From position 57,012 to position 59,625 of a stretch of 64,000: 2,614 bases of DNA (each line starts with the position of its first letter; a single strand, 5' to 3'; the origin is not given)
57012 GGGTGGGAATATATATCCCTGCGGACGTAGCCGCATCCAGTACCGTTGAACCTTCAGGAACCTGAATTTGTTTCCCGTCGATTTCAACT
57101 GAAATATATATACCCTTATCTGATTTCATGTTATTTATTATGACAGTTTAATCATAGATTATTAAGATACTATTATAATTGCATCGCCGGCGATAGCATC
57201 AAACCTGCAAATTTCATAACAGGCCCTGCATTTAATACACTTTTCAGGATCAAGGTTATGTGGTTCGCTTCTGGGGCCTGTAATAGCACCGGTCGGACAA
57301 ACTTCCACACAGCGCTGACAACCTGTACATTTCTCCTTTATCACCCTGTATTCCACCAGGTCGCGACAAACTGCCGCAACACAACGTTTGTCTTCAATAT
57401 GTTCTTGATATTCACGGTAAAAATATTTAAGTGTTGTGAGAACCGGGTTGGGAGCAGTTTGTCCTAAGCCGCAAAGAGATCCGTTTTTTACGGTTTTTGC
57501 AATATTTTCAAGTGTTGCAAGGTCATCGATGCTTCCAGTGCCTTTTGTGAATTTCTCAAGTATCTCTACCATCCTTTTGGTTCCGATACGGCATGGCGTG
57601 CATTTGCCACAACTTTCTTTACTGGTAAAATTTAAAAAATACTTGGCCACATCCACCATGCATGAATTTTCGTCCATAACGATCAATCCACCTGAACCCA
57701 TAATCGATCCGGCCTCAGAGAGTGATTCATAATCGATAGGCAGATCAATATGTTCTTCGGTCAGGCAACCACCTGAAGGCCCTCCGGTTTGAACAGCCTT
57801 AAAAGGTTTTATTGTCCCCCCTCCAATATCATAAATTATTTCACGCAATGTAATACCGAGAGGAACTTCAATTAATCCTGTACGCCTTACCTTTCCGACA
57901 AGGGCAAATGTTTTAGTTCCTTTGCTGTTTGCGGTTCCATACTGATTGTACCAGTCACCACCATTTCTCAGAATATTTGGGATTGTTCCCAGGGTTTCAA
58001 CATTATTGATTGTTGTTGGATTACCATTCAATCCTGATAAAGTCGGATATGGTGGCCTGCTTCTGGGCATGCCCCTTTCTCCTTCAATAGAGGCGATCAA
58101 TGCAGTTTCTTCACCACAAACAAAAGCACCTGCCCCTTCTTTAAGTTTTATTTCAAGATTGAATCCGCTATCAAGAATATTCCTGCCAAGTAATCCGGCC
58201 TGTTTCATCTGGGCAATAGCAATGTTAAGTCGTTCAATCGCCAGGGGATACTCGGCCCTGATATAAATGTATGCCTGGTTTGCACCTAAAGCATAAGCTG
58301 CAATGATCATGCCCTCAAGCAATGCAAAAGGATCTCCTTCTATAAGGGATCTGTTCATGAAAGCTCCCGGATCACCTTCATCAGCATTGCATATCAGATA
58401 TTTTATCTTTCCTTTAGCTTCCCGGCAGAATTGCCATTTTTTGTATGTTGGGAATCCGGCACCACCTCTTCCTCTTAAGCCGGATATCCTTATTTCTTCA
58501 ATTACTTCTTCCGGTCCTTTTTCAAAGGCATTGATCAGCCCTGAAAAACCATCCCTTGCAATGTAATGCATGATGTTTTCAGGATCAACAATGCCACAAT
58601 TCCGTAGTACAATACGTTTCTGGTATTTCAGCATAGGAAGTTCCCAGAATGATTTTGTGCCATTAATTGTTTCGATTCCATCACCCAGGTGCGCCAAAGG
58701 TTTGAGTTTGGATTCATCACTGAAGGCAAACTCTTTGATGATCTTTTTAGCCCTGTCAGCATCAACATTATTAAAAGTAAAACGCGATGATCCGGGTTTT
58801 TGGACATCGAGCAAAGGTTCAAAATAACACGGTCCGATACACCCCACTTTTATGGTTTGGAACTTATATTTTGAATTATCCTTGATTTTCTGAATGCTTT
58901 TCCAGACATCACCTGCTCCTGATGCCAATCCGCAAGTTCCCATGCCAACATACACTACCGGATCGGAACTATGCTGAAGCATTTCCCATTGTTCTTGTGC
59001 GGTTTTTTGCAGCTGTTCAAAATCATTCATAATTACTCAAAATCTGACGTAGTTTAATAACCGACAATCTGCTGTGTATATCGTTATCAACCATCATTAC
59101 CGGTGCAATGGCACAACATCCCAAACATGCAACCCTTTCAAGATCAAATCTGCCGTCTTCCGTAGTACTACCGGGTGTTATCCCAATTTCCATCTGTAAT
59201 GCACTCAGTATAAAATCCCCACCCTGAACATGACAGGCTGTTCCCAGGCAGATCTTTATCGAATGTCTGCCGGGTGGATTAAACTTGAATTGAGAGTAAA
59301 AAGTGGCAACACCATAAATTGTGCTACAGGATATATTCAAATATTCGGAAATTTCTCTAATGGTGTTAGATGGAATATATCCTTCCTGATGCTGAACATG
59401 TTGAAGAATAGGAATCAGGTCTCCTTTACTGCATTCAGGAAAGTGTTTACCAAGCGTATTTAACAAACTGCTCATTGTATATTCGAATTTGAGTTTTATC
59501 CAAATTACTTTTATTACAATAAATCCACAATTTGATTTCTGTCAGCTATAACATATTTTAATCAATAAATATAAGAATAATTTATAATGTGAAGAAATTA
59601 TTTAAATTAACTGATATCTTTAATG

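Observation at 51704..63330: Eight-gene redox island joining a Bfu-type NuoEFG-like module, two NfnAB-like pairs and three copies of an uncharacterised CxxC module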

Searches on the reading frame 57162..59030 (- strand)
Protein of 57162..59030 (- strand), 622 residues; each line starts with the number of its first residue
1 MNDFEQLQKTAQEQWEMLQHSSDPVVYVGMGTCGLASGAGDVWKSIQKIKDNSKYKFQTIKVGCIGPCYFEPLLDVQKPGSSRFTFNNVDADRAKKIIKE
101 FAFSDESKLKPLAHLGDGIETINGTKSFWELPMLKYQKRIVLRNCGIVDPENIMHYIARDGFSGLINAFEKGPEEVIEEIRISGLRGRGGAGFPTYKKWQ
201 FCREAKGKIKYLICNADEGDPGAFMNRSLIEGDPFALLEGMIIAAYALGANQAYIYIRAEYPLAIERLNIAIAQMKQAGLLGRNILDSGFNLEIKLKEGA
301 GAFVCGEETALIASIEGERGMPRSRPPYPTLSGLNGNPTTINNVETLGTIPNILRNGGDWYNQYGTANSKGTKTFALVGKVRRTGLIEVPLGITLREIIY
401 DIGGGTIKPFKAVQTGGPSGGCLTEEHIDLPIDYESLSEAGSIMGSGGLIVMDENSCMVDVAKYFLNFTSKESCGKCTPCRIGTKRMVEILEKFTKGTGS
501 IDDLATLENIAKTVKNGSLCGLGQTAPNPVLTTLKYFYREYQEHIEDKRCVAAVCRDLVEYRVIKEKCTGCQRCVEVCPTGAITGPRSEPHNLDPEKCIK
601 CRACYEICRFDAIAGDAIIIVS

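Call 3: search_protein_families(library=pfam, proteins=[window:57162-59030:-], max_evalue=0.01)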
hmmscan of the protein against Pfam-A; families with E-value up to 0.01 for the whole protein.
window:57162-59030:- (622 aa): 15 families
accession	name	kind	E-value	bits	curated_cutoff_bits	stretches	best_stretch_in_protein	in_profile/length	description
PF01512.22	Complex1_51K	-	1.3e-45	155.4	31.2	1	180-351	1-149/150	Nuo51 FMN-binding domain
PF10589.14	NADH_4Fe-4S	-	7.2e-34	116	23.5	1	460-544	1-85/85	NADH-ubiquinone oxidoreductase-F iron-sulfur binding region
PF00037.32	Fer4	-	1.5e-14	53.6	21.1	2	562-584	2-24/24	4Fe-4S binding domain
PF13237.11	Fer4_10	-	1.5e-08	34.9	25.5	1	563-608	4-52/53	4Fe-4S dicluster domain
PF13187.11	Fer4_9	-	1.8e-08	34.7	27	1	567-612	1-51/52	4Fe-4S dicluster domain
PF12837.12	Fer4_6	-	6.8e-08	32.5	25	2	563-583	4-24/24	4Fe-4S binding domain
PF12838.12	Fer4_7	-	1.6e-07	32.1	27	1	567-612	1-52/52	4Fe-4S dicluster domain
PF10531.15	SLBB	-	2e-06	28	27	1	376-421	3-53/55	SLBB domain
PF14697.11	Fer4_21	-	2.1e-06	28.2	35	1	560-583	33-57/59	4Fe-4S dicluster domain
PF13484.11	Fer4_16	-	3.6e-05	24.9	30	1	567-587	1-21/66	4Fe-4S double cluster binding domain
PF12797.12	Fer4_2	-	5.6e-05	23.3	24.5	1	564-580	6-22/22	4Fe-4S binding domain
PF13183.11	Fer4_8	-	0.00038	21.4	27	0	530-581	17-67/68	4Fe-4S dicluster domain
PF25160.1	LdpA_Fe-S-bd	-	0.00063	19.9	27.6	1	558-584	18-44/49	LdpA Fe-S cluster-binding domain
PF12800.12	Fer4_4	-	0.00085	19.9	24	1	566-581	2-17/17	4Fe-4S binding domain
PF12798.12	Fer4_3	-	0.0095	17.2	27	1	568-582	1-15/15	4Fe-4S binding domain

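Call 4: search_protein_families(library=ncbifam, proteins=[window:57162-59030:-], max_evalue=0.01)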
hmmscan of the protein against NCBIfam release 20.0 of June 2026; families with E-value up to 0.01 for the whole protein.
window:57162-59030:- (622 aa): 57 families (the best 25 are shown)
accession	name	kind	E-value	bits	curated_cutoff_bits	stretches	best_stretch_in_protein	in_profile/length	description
TIGR01959.1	nuoF_fam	equivalog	3.8e-142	473.5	558.65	1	150-545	11-410/410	NADH-quinone oxidoreductase subunit NuoF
NF010120.0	PRK13596.1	equivalog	5e-115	384.5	389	1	134-550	2-422/433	NADH-quinone oxidoreductase subunit NuoF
NF008436.0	PRK11278.1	equivalog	1.2e-110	370.5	749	1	152-550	26-431/448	NADH-quinone oxidoreductase subunit NuoF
TIGR04481.1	PR_assoc_PrdC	equivalog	6.9e-13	48.2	490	1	174-425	74-290/425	proline reductase-associated electron transfer protein PrdC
NF003454.1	PRK05035.1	equivalog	4.3e-11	42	345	1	170-276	120-223/556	electron transport complex subunit RsxC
TIGR01945.1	rnfC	subfamily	6.1e-11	41.5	245.95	1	170-274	118-220/435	RnfABCDGE type electron transport complex subunit C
NF040864.1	HgcB_ferredoxin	equivalog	1.4e-08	34.5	99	1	558-614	6-62/93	mercury methylation ferredoxin HgcB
NF058577.1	FdxA_fam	equivalog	4.4e-08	33.2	65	1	563-612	4-52/52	4Fe-4S ferredoxin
NF038196.1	ferrodoxin_EFR1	subfamily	5e-08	33.3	75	1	564-614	182-230/242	EFR1 family ferrodoxin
NF043039.1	HgcAB_like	equivalog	7.8e-08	32.3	285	1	559-613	293-349/350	HgcAB-like fusion protein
TIGR02700.1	flavo_MJ0208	hypoth_equivalog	1.2e-07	31.2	251.35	1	556-616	138-197/234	dihydromethanopterin reductase (acceptor)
TIGR01944.1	rnfB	subfamily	2e-07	30.7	68.7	1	563-614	110-161/190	RnfABCDGE type electron transport complex subunit B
TIGR03224.1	benzo_boxA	equivalog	3.8e-07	29.3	459.2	2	546-586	19-59/411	benzoyl-CoA 2,3-epoxidase subunit BoxA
TIGR04105.1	FeFe_hydrog_B1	subfamily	1.6e-06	27.1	450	1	555-614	99-160/462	monomeric [FeFe] hydrogenase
NF045874.1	Vhu_polyferre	exception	2.9e-06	26.3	600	1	557-614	187-244/381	F420-non-reducing hydrogenase associated-polyferredoxin VhuB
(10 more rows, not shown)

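Call 22: search_solved_structures(query=window:57162-59030:-, max_evalue=1e-20)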
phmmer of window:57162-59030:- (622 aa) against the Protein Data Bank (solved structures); distinct sequences matched with E-value up to 1e-20: 63 (the best 60 are shown).
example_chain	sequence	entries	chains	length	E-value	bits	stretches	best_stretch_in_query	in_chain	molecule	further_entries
9bov_B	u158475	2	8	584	2.1e-222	743.3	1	26-613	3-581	NADH dehydrogenase (Quinone)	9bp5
9n5u_B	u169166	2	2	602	2.6e-222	743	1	25-613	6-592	NfnB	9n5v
8oh5_B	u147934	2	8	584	5.5e-219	732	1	26-614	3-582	NAD-reducing hydrogenase subunit HoxF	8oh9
7t2r_B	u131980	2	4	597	6.8e-213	711.9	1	27-613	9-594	NiFe hydrogenase subunit B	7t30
7q4v_B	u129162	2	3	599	6.2e-197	659.2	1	31-614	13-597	Iron hydrogenase HydB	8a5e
8a6t_B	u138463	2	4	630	4.1e-187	626.7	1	62-613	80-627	Electron bifurcating hydrogenase subunit HydB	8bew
7q4w_B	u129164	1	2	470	1.5e-184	618.3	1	152-614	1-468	Iron hydrogenase HydB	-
9mqx_B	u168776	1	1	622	2.3e-184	617.6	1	20-615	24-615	NADH:ubiquinone oxidoreductase, NADH-binding (51 kD) subunit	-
7p5h_B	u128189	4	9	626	6.6e-181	606.2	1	47-613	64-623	Fe-hydrogenase, subunit beta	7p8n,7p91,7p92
6vw7_B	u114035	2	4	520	6.4e-130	437.8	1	26-540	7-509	NAD-dependent formate dehydrogenase beta subunit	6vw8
6tg9_B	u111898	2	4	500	3.9e-112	379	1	129-541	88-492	Formate dehydrogenase subunit beta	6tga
2fug_1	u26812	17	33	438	2e-111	376.7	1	154-551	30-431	NADH-quinone oxidoreductase chain 1 | NADH-QUINONE OXIDOREDUCTASE SUBUNIT 1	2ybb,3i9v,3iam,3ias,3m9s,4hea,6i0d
9wxb_C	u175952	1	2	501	4.5e-111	375.5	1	130-541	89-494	Formate dehydrogenase beta subunit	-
6hl2_B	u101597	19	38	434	1.3e-107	364.1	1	151-545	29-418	NADH-quinone oxidoreductase subunit F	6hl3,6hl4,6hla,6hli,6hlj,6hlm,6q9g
7q5y_C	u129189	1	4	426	1.4e-107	364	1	151-544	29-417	NADH-quinone oxidoreductase subunit F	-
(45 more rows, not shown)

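Call 46: search_solved_structures(query=window:57162-59030:-, max_evalue=1e-200, show_alignments=3)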
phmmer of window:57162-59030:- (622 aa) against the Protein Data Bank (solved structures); distinct sequences matched with E-value up to 1e-200: 4.
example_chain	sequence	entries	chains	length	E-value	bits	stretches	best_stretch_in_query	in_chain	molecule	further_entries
9bov_B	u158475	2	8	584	2.1e-222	743.3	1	26-613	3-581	NADH dehydrogenase (Quinone)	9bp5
9n5u_B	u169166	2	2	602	2.6e-222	743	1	25-613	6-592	NfnB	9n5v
8oh5_B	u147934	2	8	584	5.5e-219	732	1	26-614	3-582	NAD-reducing hydrogenase subunit HoxF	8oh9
7t2r_B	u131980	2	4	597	6.8e-213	711.9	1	27-613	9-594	NiFe hydrogenase subunit B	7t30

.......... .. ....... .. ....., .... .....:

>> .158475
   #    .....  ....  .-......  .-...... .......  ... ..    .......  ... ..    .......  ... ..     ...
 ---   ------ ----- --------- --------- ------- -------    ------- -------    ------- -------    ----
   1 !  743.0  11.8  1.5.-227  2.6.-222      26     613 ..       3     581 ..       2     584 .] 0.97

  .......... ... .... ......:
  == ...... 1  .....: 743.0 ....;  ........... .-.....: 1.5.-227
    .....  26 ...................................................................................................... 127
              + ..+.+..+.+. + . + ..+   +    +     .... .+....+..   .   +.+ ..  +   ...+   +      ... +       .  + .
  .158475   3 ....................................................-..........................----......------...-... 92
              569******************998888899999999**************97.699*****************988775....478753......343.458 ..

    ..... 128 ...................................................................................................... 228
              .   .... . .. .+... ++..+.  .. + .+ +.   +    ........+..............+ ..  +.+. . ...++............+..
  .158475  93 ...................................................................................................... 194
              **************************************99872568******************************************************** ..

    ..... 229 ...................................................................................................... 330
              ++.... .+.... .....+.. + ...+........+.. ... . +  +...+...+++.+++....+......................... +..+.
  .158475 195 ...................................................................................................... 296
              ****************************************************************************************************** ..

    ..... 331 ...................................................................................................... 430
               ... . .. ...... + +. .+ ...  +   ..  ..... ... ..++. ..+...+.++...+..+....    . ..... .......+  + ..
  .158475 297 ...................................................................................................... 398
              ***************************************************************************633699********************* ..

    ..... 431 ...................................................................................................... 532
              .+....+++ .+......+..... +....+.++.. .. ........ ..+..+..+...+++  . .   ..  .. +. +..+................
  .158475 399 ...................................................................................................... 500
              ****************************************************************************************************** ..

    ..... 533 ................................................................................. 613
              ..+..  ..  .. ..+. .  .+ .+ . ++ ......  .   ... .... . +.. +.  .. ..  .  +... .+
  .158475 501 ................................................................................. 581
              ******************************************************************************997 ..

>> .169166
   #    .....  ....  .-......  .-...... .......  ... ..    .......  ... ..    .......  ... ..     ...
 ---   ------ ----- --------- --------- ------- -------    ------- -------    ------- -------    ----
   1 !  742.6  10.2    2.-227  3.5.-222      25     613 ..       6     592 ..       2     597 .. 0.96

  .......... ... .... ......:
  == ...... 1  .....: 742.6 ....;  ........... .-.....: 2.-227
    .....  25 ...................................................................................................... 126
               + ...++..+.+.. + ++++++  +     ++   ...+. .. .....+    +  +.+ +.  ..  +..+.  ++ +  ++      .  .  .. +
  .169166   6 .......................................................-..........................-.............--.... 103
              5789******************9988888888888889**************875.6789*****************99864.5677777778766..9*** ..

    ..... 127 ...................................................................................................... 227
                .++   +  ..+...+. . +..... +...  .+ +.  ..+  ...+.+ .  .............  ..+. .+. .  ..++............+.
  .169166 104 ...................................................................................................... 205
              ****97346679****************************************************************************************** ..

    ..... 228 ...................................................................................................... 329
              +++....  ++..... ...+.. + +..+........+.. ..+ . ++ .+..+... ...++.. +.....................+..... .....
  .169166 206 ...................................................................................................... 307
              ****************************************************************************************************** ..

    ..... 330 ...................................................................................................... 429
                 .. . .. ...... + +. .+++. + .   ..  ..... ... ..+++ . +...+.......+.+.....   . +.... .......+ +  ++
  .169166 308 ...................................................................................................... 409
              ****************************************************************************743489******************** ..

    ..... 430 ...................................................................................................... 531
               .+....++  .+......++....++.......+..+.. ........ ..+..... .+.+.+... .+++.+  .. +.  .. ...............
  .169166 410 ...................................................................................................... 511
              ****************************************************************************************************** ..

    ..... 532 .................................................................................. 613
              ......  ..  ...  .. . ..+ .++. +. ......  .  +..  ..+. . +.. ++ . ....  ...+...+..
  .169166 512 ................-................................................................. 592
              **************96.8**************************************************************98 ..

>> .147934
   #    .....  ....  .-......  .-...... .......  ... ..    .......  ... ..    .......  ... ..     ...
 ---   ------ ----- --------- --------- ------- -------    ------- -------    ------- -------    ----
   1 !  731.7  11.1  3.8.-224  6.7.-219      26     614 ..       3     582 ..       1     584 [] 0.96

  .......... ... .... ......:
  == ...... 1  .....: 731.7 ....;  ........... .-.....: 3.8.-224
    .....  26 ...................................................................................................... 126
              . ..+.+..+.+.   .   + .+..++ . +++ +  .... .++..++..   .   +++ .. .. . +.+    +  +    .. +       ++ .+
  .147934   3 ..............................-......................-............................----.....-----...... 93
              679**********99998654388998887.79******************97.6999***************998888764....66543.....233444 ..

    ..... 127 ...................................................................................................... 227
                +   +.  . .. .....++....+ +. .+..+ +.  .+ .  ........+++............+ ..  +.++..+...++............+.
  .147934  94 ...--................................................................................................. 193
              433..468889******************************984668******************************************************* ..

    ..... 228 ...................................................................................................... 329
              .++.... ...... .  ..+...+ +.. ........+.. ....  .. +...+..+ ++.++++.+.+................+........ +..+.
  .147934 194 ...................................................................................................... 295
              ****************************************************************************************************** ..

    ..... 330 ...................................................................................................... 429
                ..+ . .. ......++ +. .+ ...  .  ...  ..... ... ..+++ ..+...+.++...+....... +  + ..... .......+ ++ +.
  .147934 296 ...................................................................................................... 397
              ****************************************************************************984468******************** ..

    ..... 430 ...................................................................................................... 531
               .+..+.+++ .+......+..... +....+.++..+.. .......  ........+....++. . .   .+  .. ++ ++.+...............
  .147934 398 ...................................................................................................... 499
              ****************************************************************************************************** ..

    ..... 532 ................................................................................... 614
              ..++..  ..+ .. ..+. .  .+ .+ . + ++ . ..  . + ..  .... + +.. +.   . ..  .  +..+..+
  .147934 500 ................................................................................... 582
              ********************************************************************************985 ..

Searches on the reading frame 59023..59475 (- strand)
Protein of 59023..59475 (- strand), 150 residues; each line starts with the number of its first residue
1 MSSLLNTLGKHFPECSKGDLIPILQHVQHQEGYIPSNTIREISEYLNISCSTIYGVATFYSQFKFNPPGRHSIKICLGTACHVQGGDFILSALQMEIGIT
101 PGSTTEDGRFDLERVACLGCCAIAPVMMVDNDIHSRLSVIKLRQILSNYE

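Call 3: search_protein_families(library=pfam, proteins=[window:59023-59475:-], max_evalue=0.01)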
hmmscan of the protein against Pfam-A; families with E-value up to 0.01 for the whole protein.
window:59023-59475:- (150 aa): 1 family
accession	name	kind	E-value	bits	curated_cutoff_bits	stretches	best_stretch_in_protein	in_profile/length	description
PF01257.25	2Fe-2S_thioredx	-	3.6e-49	166.8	24.8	1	13-149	9-144/145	Thioredoxin-like [2Fe-2S] ferredoxin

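Call 4: search_protein_families(library=ncbifam, proteins=[window:59023-59475:-], max_evalue=0.01)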
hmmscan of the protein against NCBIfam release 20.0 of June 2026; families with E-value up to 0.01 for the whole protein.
window:59023-59475:- (150 aa): 9 families
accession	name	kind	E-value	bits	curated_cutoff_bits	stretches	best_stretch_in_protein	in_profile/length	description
NF005722.0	PRK07539.1-2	equivalog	2.4e-46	157.7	141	1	16-149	23-156/157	NADH-quinone oxidoreductase subunit NuoE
TIGR01958.1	nuoE_fam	subfamily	2.2e-41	141.4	142.4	1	10-150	7-148/148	NADH-quinone oxidoreductase subunit NuoE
NF004638.0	PRK05988.1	equivalog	1.3e-39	135.6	198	1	16-148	24-156/159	formate dehydrogenase subunit gamma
NF005747.0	PRK07571.1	equivalog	1.6e-36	125.6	224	1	16-138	35-157/173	bidirectional hydrogenase complex protein HoxE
NF005725.0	PRK07539.1-5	equivalog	2.3e-34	118.6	220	1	10-150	30-172/174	NADH-quinone oxidoreductase subunit NuoE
NF005721.0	PRK07539.1-1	equivalog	8.7e-33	113.8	308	1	12-143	41-171/292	NADH-quinone oxidoreductase subunit NuoE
NF005724.0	PRK07539.1-4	equivalog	9.6e-29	100.9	280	1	13-149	34-172/240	NADH-quinone oxidoreductase subunit NuoE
NF005723.0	PRK07539.1-3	equivalog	1.8e-25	89.7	226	1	16-148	22-155/158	NADH-quinone oxidoreductase subunit NuoE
NF009040.0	PRK12373.1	equivalog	7.6e-25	88.4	514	1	12-149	30-169/400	NADH-quinone oxidoreductase subunit E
